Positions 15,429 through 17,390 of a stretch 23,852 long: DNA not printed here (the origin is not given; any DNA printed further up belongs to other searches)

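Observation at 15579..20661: Orphan island of two exported proteins and two small membrane paralogs, between map and a decayed sugar locus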

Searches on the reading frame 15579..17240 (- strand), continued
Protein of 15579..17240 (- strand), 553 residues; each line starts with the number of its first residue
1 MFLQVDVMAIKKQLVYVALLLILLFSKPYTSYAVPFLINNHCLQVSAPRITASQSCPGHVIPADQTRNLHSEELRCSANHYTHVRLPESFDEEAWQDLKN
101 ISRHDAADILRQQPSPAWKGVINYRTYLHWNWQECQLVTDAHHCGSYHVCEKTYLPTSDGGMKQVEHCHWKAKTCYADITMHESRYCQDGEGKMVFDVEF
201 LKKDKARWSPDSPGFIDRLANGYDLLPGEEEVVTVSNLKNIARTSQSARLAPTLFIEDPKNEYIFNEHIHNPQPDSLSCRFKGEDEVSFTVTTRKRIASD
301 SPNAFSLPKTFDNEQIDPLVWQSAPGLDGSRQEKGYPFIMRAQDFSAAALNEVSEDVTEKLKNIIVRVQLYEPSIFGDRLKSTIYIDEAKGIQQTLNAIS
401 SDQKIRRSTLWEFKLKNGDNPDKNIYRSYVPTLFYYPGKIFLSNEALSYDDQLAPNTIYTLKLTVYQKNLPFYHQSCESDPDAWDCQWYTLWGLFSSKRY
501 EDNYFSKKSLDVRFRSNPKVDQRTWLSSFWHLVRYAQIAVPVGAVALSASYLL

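Call 85: search_solved_structures(query=A5, max_evalue=10)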
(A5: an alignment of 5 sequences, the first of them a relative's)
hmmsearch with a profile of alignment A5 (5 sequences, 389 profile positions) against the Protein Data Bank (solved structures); distinct sequences matched with E-value up to 10: 12.
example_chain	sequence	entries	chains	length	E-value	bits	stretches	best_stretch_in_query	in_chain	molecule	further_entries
6aki_A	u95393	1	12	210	0.17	14.3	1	263-326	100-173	Calcium release-activated calcium channel protein 1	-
8vu3_L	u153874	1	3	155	0.46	12.8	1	276-333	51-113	Photosystem I reaction center subunit XI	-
8uvc_A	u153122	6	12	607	0.46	12.8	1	242-314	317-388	Na(+)/dicarboxylate cotransporter 3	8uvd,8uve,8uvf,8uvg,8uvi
4hkr_A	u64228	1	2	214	0.68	12.3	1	263-326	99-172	Calcium release-activated calcium channel protein 1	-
4hks_A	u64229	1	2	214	0.7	12.2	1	263-326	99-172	Calcium release-activated calcium channel protein 1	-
6bbg_A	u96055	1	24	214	0.73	12.2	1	263-326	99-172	Calcium release-activated calcium channel protein 1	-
6bbh_A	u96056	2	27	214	0.76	12.1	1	263-326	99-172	Calcium release-activated calcium channel protein 1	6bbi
6bbf_A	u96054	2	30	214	0.77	12.1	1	263-326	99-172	Calcium release-activated calcium channel protein 1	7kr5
9o5w_B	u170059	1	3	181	0.84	12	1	33-95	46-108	Hemagglutinin HA2 chain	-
1jb0_L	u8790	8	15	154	0.85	11.9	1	276-328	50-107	PHOTOSYSTEM 1 REACTION CENTRE SUBUNIT XI | Photosystem I reaction center subunit XI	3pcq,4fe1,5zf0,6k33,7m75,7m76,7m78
10eg_L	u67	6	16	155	0.86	11.9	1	276-328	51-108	Photosystem I reaction center subunit XI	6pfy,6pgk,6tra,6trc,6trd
6lu1_L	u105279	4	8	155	0.86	11.9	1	276-328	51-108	Photosystem I reaction center subunit XI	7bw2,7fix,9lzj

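Call 86: search_solved_structures(query=A6, max_evalue=10)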
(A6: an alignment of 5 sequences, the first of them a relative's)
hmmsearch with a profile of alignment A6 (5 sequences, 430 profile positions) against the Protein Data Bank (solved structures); distinct sequences matched with E-value up to 10: 3.
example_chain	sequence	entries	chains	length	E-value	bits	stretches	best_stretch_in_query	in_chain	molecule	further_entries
4cdp_A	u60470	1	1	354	0.39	12.8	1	151-237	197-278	PUTATIVE HEME/HEMOGLOBIN TRANSPORT PROTEIN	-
1u9t_A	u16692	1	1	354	0.41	12.8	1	151-236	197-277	putative heme/hemoglobin transport protein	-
3mx9_A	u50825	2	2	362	1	11.4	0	397-429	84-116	Protein scV3V2(G19S) | scV3V2(G19S)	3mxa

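Call 88: list_cluster_members(proteins=[P0070, P0071, P0080, P0085, P0088, P0096, P0098, P0114, P0117, P0138])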
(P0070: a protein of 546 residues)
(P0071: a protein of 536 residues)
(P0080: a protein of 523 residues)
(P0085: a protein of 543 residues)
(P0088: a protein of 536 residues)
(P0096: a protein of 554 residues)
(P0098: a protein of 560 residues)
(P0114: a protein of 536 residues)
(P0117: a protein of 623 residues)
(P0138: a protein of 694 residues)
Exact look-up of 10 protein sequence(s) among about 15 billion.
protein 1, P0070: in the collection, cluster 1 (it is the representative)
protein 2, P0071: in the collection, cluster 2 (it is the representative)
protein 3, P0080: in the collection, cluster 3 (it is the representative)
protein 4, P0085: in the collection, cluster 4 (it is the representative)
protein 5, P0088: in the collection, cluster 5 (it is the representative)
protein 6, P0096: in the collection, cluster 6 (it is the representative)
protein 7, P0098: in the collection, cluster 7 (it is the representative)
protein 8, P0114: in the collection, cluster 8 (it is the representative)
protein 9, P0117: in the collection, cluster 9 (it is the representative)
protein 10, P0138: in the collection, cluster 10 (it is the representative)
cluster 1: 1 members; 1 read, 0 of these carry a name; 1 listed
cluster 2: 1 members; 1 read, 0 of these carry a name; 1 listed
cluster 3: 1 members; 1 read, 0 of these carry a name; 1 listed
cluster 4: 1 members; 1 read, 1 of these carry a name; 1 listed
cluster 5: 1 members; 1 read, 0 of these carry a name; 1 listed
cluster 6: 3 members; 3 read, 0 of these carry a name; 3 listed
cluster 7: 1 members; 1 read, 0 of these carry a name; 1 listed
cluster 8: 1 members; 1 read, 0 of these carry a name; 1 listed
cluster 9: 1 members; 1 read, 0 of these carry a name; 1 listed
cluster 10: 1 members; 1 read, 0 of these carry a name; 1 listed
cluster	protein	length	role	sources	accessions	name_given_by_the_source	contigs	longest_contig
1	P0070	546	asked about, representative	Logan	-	-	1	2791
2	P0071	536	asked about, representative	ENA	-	-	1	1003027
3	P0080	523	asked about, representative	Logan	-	-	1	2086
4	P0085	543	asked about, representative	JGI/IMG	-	hypothetical protein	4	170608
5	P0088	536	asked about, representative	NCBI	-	-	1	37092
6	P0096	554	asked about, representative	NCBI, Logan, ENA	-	-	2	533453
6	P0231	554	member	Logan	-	-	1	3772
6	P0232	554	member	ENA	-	-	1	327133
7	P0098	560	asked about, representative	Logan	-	-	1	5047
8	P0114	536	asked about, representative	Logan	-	-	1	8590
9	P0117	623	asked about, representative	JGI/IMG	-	-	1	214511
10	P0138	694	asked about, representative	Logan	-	-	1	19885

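Call 89: search_dna_similar(query=P0084, collection=plasmids, mode=protein, max_evalue=0.001, max_rows=10)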
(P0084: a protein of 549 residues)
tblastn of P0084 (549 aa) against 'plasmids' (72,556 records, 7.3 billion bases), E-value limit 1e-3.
No match.
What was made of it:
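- Tried and rejected: No tblastn hit for a Bdellovibrio-type B protein (call 89).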

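Call 92: search_protein_families(library=pfam, proteins=[L039:8669-9772:+, L039:10533-11483:+, L039:2519-3961:+, L039:4029-4763:-, L038:5007-6308:+, L038:6305-7306:+, L038:7264-8808:+, L034:10172-11674:-, L034:3874-4662:+, L034:4705-5220:+], max_evalue=0.001)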
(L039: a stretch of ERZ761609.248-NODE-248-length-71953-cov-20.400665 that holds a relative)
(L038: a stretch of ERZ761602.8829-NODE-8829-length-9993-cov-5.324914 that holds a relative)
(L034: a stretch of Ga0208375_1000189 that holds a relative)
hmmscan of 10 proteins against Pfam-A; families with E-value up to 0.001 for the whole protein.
L039:8669-9772:+ (367 aa): 0 families

L039:10533-11483:+ (316 aa): 1 family
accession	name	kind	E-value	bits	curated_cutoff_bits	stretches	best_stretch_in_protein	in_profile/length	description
PF00486.34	Trans_reg_C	-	1.1e-06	29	26.2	1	239-294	5-61/77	Transcriptional regulatory protein, C terminal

L039:2519-3961:+ (480 aa): 2 families
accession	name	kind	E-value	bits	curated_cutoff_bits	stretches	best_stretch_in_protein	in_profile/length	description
PF19276.4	HD_assoc_2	-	8.8e-09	35.5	23.1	1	271-378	3-107/222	HD associated region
PF01966.28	HD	-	4.5e-08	33.8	22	1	98-257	2-115/116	HD domain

L039:4029-4763:- (244 aa): 0 families

L038:5007-6308:+ (433 aa): 1 family
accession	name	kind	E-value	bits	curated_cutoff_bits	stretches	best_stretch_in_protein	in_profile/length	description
PF01103.29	Omp85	-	2.2e-13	50.9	24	1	135-400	1-291/325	Omp85 superfamily domain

L038:6305-7306:+ (333 aa): 1 family
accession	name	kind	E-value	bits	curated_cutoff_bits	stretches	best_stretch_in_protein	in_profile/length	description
PF01207.24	Dus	-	2.9e-54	184.8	20.4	1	11-274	2-261/311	Dihydrouridine synthase (Dus)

L038:7264-8808:+ (514 aa): 0 families

L034:10172-11674:- (500 aa): 0 families

L034:3874-4662:+ (262 aa): 1 family
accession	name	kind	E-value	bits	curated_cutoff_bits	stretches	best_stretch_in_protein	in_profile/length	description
PF00413.30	Peptidase_M10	-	3.4e-07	30.7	24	1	142-193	103-158/159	Matrixin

L034:4705-5220:+ (171 aa): 1 family
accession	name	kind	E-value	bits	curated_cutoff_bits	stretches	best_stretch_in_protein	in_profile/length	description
PF16267.10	DUF4920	-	7.9e-08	32.7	25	1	67-144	13-82/87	Domain of unknown function (DUF4920)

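Call 104: search_solved_structures(query=A3, max_evalue=10)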
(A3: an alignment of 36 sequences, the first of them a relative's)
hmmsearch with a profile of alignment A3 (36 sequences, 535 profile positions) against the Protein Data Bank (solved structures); distinct sequences matched with E-value up to 10: 10.
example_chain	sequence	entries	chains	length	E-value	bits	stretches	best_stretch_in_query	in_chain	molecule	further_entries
4pln_C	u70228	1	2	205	0.056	15.1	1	405-468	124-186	Neogenin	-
1x5j_A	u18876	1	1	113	0.19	13.4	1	405-468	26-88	Neogenin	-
7ndg_B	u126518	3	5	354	0.21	13.2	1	406-468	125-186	Neogenin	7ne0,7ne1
3p4l_A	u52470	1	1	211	0.58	11.8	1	405-468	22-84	Neogenin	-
4bq8_A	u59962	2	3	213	0.58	11.8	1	405-468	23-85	NEOGENIN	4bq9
6z3m_E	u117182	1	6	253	0.84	11.2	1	405-468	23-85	Neogenin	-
4bq6_A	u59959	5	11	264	0.89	11.1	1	405-468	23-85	NEOGENIN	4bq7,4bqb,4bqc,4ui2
4tx4_B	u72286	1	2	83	1.2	10.7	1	405-443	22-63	Cysteine proteinase inhibitor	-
9ldn_A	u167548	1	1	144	1.3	10.6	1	415-476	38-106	Effector protein PevD1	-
5xmz_A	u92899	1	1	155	1.6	10.3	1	415-476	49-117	Effector protein PevD1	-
